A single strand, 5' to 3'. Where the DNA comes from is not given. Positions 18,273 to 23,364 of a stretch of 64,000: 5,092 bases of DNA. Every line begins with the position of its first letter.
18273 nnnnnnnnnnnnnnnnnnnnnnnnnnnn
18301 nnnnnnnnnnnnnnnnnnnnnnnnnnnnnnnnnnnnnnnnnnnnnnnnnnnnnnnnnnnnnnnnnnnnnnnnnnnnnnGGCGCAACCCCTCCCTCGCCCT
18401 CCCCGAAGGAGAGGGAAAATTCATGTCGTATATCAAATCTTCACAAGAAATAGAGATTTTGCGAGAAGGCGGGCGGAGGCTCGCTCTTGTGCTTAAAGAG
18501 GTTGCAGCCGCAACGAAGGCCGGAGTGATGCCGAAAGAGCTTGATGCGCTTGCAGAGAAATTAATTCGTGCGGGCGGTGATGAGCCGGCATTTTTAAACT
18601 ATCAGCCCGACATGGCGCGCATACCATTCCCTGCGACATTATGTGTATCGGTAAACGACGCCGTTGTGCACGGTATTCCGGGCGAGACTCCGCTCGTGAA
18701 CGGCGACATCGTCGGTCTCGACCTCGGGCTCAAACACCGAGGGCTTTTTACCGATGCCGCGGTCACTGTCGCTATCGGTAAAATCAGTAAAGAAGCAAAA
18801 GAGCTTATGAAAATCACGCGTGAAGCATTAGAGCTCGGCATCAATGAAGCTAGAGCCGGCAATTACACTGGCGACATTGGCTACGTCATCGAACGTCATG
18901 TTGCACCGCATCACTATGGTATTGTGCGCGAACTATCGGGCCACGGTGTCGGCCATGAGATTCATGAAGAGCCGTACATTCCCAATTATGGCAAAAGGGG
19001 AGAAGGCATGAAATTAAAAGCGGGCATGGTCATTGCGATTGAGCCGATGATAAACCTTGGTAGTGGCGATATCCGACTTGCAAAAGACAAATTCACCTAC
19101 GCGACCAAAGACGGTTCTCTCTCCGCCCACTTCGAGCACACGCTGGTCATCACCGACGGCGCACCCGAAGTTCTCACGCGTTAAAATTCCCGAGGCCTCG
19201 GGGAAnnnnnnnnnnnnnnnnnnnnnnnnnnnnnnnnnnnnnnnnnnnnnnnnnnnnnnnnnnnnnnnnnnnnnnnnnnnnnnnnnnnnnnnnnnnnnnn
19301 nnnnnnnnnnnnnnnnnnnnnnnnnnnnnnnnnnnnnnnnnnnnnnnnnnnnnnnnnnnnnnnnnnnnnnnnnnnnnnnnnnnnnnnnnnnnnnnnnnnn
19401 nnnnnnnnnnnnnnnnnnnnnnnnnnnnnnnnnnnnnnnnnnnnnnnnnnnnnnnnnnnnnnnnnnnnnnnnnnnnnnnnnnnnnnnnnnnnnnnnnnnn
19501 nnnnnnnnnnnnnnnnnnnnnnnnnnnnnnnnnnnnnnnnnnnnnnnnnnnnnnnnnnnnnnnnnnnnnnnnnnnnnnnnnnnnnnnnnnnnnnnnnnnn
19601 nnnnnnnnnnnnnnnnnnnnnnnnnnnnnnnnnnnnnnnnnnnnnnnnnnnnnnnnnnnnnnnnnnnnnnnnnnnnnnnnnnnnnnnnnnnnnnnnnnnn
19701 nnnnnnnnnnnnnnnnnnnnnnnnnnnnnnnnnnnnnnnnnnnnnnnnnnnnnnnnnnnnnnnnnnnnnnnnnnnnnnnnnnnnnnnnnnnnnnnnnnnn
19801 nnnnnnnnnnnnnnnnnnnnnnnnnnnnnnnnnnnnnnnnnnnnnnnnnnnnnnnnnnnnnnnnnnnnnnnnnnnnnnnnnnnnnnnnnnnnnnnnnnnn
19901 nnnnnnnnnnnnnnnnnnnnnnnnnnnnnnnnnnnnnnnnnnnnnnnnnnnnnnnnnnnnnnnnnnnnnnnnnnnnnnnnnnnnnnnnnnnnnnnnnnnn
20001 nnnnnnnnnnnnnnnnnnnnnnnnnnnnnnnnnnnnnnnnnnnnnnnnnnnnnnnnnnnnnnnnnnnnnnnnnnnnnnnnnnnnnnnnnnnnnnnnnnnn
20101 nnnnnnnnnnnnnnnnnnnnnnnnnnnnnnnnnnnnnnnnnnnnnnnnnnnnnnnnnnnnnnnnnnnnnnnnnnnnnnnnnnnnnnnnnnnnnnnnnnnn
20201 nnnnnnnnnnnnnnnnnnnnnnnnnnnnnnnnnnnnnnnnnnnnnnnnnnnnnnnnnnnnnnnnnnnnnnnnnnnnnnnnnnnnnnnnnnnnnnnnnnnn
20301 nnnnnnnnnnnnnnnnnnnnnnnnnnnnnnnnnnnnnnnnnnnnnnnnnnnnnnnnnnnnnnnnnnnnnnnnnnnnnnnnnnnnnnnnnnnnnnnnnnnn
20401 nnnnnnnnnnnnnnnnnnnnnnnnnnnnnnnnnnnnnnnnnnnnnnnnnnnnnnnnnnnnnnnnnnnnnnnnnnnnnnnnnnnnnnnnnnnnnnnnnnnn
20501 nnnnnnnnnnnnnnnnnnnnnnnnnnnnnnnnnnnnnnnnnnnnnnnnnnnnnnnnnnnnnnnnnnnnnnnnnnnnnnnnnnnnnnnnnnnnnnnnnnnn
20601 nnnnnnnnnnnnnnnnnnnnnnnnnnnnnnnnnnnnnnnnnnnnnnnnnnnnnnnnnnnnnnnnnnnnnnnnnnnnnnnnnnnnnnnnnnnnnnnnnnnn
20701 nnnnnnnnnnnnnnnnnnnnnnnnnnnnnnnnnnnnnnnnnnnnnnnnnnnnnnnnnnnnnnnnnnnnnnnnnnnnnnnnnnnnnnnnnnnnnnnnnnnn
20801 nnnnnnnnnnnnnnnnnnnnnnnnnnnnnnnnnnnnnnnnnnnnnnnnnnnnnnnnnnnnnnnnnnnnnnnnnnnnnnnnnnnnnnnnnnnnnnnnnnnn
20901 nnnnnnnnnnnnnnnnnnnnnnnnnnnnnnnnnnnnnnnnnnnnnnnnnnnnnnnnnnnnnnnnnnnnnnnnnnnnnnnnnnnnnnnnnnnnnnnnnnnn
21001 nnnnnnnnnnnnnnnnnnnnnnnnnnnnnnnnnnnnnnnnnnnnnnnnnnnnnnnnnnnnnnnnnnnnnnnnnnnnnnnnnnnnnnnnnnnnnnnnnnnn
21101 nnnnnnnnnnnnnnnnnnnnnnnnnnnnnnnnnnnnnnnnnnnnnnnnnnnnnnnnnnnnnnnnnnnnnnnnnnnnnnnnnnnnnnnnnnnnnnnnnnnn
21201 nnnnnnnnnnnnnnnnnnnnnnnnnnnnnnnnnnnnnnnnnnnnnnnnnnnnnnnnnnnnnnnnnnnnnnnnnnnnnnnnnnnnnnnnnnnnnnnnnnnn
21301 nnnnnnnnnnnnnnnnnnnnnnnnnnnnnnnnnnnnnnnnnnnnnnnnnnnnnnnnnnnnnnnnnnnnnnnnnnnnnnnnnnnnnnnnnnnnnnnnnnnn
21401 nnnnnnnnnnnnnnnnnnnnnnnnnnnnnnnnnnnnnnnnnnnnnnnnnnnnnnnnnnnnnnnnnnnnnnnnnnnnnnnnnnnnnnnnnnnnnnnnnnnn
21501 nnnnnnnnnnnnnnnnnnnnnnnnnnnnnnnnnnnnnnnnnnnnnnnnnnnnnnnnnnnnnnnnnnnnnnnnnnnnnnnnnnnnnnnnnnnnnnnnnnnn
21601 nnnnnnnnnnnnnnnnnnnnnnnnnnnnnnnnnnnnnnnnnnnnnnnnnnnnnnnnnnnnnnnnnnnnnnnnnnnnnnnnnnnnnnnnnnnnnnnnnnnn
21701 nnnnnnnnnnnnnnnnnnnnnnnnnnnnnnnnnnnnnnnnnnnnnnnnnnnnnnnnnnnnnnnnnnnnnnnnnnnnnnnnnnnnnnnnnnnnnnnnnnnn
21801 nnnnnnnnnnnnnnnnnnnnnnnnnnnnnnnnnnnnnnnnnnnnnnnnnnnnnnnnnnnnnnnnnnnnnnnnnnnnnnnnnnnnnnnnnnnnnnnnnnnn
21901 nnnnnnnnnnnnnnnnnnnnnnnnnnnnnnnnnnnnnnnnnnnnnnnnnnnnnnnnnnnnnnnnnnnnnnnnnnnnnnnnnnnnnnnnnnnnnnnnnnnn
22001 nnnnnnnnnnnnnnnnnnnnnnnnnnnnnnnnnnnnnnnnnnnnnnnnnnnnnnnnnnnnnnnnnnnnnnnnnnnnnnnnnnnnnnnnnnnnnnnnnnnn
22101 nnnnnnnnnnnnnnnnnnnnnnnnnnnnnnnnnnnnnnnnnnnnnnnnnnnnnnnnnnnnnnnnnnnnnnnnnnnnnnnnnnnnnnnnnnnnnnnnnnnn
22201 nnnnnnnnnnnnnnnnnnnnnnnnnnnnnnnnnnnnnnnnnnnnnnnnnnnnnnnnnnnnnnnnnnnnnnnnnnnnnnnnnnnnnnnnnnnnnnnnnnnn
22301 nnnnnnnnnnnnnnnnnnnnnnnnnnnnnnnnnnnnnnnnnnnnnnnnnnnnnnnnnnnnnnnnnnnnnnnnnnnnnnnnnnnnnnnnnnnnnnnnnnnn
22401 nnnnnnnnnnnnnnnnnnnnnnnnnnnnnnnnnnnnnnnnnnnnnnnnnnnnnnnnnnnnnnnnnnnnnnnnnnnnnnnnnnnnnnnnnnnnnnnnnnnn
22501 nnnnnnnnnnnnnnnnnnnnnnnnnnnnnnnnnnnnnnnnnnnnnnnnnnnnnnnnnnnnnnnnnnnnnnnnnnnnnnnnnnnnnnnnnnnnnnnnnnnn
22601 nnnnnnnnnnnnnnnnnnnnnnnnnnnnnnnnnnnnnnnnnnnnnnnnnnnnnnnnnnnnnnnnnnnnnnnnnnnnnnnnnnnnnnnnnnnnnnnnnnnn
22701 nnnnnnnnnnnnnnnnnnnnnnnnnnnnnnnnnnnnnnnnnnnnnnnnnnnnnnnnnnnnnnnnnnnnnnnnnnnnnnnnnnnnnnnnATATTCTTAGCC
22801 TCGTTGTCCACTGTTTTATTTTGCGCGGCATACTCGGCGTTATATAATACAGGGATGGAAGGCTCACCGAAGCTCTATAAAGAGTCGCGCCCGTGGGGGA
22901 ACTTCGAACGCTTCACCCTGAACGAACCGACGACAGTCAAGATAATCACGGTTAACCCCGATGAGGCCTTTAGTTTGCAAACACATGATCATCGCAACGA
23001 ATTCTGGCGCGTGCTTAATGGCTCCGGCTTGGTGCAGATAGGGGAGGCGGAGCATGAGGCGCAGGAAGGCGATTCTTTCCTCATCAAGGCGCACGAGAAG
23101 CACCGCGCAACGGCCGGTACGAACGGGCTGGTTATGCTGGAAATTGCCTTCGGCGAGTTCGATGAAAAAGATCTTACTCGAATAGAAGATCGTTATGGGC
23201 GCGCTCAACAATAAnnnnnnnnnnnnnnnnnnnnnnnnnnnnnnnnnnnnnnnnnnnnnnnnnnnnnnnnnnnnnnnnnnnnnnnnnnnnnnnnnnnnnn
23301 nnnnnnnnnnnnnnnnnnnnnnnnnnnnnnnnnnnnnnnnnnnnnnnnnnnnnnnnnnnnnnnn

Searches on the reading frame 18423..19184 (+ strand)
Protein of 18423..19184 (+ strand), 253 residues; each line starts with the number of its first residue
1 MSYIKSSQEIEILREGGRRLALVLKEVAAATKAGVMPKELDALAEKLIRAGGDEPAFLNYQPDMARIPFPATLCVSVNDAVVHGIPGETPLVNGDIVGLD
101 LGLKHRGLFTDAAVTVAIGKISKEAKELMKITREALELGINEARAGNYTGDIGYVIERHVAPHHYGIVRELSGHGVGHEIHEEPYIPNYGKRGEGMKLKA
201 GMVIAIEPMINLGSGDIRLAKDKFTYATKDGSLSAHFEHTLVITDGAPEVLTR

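Call 87: search_protein_families(library=pfam, proteins=[window:18423-19184:+], max_evalue=0.0001)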
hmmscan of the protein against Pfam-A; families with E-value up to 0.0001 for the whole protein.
window:18423-19184:+ (253 aa): 1 family
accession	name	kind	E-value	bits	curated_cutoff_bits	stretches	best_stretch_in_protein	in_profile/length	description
PF00557.29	Peptidase_M24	-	2.8e-45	155.1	23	1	12-245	2-208/208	Metallopeptidase family M24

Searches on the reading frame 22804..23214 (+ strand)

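Call 3: search_protein_families(library=pfam, proteins=[window:22804-23214:+], max_evalue=0.01)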
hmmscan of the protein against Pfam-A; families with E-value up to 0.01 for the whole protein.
window:22804-23214:+ (136 aa): 4 families
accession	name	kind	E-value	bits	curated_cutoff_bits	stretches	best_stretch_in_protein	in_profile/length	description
PF01050.24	MannoseP_isomer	-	7e-20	71.8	23.6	1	28-129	13-116/116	Mannose-6-phosphate isomerase C-terminal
PF07883.17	Cupin_2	-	7.4e-11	42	27.2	1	47-106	2-60/70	Cupin domain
PF02311.25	AraC_binding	-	3.4e-07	30.5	21.1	1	52-108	12-68/135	AraC-like ligand binding domain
PF21621.3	MPI_cupin_dom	-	0.008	16.6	27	0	62-106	27-71/79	Mannose-6-phosphate isomerase, cupin domain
